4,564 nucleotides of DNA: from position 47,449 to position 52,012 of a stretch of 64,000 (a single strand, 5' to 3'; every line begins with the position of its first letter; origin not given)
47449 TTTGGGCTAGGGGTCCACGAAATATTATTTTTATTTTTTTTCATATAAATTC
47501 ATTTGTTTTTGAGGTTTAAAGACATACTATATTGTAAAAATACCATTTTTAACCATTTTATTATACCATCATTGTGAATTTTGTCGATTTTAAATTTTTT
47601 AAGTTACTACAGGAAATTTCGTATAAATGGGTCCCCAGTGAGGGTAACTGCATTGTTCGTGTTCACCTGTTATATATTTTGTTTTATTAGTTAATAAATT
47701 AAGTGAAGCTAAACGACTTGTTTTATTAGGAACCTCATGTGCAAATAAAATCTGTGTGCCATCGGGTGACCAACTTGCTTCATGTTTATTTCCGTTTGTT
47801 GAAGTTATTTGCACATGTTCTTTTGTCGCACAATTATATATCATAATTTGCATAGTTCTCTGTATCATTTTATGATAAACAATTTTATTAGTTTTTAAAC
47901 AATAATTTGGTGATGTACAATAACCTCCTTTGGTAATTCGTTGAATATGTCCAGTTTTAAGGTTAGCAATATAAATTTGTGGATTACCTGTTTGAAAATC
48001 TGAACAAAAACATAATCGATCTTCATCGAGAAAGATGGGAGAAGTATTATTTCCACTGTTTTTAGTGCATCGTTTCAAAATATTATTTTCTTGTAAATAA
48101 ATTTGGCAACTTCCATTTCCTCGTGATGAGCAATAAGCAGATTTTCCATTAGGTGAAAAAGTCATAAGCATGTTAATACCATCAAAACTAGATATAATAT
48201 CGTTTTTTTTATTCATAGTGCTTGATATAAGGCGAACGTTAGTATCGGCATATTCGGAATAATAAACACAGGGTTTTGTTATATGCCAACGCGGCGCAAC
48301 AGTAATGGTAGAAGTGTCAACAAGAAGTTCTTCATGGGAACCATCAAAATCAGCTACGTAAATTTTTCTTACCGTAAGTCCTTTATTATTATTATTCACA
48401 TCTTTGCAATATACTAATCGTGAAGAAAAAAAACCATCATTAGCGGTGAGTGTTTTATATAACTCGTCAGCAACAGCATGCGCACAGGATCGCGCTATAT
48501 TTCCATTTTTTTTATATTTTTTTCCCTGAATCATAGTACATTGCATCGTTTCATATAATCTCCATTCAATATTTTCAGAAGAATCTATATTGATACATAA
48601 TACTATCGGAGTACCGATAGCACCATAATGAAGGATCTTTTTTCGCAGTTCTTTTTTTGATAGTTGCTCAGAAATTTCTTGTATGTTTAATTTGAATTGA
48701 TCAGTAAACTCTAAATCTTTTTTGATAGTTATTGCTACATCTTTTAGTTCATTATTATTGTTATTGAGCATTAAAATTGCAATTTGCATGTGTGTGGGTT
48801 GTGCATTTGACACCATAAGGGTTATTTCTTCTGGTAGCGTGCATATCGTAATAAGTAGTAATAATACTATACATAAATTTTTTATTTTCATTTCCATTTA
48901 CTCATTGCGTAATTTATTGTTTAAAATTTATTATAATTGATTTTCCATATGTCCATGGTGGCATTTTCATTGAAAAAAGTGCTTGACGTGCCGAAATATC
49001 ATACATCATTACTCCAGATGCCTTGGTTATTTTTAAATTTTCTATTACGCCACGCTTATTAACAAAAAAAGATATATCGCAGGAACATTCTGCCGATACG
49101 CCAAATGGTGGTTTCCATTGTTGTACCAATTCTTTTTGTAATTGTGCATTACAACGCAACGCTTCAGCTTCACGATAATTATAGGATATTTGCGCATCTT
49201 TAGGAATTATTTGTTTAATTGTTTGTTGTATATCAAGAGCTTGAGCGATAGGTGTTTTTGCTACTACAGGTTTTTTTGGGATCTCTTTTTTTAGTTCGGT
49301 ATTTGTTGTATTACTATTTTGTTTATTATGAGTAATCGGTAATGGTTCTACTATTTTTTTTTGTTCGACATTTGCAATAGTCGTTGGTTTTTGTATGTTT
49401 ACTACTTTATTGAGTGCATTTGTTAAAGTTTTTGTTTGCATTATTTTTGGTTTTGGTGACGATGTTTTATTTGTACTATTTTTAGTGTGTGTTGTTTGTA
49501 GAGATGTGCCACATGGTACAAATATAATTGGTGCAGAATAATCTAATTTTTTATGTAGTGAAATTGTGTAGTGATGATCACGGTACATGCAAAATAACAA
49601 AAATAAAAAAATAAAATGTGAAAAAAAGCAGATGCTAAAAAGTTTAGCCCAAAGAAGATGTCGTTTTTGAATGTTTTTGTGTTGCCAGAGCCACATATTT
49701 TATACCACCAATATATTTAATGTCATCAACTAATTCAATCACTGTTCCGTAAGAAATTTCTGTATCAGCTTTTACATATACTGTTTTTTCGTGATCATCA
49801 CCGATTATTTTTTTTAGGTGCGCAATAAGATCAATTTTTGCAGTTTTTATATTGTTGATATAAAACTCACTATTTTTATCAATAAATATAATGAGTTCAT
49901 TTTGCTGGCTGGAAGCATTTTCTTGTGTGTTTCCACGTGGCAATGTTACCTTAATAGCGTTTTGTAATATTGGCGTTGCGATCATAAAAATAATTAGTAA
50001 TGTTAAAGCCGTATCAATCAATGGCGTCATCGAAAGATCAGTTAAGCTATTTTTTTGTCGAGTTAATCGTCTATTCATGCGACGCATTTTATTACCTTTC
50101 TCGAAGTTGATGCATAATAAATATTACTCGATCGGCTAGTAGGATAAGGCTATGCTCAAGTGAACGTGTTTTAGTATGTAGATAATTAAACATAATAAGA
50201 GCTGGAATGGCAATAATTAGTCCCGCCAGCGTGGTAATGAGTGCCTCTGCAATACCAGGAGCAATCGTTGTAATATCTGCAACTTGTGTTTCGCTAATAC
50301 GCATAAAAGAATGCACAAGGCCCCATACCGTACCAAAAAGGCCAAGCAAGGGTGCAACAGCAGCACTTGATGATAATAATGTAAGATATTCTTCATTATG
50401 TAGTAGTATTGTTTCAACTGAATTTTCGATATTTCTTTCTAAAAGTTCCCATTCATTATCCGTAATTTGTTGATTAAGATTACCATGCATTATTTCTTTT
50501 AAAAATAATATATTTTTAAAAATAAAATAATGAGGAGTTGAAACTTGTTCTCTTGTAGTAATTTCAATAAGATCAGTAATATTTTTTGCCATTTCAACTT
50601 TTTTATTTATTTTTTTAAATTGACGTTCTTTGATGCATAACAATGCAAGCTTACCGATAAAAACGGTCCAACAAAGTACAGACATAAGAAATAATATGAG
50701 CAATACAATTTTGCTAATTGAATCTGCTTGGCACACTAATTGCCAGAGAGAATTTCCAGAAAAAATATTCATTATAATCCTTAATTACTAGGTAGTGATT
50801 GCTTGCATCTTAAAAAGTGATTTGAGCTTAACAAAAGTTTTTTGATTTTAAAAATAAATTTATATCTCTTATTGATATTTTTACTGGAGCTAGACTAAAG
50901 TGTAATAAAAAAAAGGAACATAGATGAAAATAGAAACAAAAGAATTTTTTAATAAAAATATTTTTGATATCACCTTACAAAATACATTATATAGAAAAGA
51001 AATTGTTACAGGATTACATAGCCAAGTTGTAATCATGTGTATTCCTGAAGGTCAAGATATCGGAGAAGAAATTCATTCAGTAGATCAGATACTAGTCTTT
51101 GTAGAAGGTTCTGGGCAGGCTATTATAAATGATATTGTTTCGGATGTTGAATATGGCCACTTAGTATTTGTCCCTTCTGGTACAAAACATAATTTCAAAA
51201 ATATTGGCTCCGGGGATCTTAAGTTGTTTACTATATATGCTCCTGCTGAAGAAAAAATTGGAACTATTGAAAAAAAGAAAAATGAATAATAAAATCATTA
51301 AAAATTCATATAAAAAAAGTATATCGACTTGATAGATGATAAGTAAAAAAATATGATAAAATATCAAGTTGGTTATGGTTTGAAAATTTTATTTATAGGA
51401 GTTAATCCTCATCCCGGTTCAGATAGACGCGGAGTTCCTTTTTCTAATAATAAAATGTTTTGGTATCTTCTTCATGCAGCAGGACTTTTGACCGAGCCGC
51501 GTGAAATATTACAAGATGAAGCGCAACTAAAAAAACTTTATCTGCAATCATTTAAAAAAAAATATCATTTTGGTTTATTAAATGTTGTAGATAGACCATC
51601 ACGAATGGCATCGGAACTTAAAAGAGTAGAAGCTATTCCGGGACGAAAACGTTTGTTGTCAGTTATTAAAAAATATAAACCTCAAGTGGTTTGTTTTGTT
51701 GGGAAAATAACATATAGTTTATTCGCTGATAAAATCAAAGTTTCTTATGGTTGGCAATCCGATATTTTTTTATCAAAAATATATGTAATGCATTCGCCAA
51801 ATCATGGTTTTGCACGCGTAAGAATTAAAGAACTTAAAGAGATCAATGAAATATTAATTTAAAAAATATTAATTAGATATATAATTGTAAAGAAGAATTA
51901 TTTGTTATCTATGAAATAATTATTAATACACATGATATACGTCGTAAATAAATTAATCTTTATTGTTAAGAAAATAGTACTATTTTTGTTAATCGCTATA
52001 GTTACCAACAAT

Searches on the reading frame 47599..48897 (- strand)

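Call 33: search_protein_families(library=pfam, proteins=[window:47599-48897:-], max_evalue=0.001)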
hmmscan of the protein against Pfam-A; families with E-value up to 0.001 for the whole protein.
window:47599-48897:- (432 aa): 3 families
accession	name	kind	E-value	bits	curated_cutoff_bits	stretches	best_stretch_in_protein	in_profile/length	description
PF07676.18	PD40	-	7.7e-17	61.2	20.9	2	363-386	3-26/38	WD40-like Beta Propeller Repeat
PF25174.1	Beta-prop_THOC3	-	1.1e-07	31.6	305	0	350-407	70-123/272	THOC3 beta-propeller domain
PF00930.27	DPPIV_N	-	4.4e-05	22.8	22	0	348-388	22-62/354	Dipeptidyl peptidase IV (DPP IV) N-terminal region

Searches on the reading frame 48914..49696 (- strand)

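Call 58: search_protein_families(library=pfam, proteins=[window:48914-49696:-], max_evalue=0.00001)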
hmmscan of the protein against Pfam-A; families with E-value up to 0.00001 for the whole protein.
window:48914-49696:- (260 aa): 1 family
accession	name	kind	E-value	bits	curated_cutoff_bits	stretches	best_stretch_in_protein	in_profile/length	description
PF13103.11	TonB_2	-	9.5e-07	29.3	22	1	184-252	6-76/85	TonB C terminal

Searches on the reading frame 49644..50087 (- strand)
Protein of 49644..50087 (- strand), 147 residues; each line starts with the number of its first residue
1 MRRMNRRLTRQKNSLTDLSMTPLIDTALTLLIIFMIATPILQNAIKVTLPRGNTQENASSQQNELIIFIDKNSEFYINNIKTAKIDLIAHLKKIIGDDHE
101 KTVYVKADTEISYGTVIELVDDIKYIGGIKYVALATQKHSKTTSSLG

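Call 58: search_protein_families(library=pfam, proteins=[window:49644-50087:-], max_evalue=0.00001)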
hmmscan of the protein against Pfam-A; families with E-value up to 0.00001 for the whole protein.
window:49644-50087:- (147 aa): 1 family
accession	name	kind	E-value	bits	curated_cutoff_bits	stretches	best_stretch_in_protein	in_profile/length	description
PF02472.21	ExbD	-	1.1e-23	84.1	25.4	1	12-138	2-127/128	Biopolymer transport protein ExbD/TolR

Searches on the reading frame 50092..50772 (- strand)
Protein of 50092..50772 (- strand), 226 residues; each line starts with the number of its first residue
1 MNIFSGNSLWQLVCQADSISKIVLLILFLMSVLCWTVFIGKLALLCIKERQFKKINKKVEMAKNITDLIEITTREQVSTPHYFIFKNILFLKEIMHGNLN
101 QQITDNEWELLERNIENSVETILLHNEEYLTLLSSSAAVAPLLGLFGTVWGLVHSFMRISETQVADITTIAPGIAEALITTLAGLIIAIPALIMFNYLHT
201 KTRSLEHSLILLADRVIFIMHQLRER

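Call 58: search_protein_families(library=pfam, proteins=[window:50092-50772:-], max_evalue=0.00001)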
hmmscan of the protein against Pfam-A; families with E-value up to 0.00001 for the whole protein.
window:50092-50772:- (226 aa): 1 family
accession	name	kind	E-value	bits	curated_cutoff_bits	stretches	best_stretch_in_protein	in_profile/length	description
PF01618.21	MotA_ExbB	-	5e-32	110.8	22.9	1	92-207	7-123/127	MotA/TolQ/ExbB proton channel family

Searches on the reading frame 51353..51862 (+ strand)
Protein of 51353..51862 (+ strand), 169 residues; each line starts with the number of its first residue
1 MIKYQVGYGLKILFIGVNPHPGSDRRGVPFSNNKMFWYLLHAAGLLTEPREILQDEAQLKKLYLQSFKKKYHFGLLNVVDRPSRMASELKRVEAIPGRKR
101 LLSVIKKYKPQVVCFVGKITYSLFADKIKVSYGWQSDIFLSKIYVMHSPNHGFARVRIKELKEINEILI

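Call 59: search_protein_families(library=pfam, proteins=[window:51353-51862:+], max_evalue=0.00001)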
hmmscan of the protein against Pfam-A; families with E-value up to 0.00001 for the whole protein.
window:51353-51862:+ (169 aa): 1 family
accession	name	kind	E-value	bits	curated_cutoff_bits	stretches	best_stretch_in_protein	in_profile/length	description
PF03167.25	UDG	-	3.1e-13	50.4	24.3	1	9-151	7-120/141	Uracil DNA glycosylase superfamily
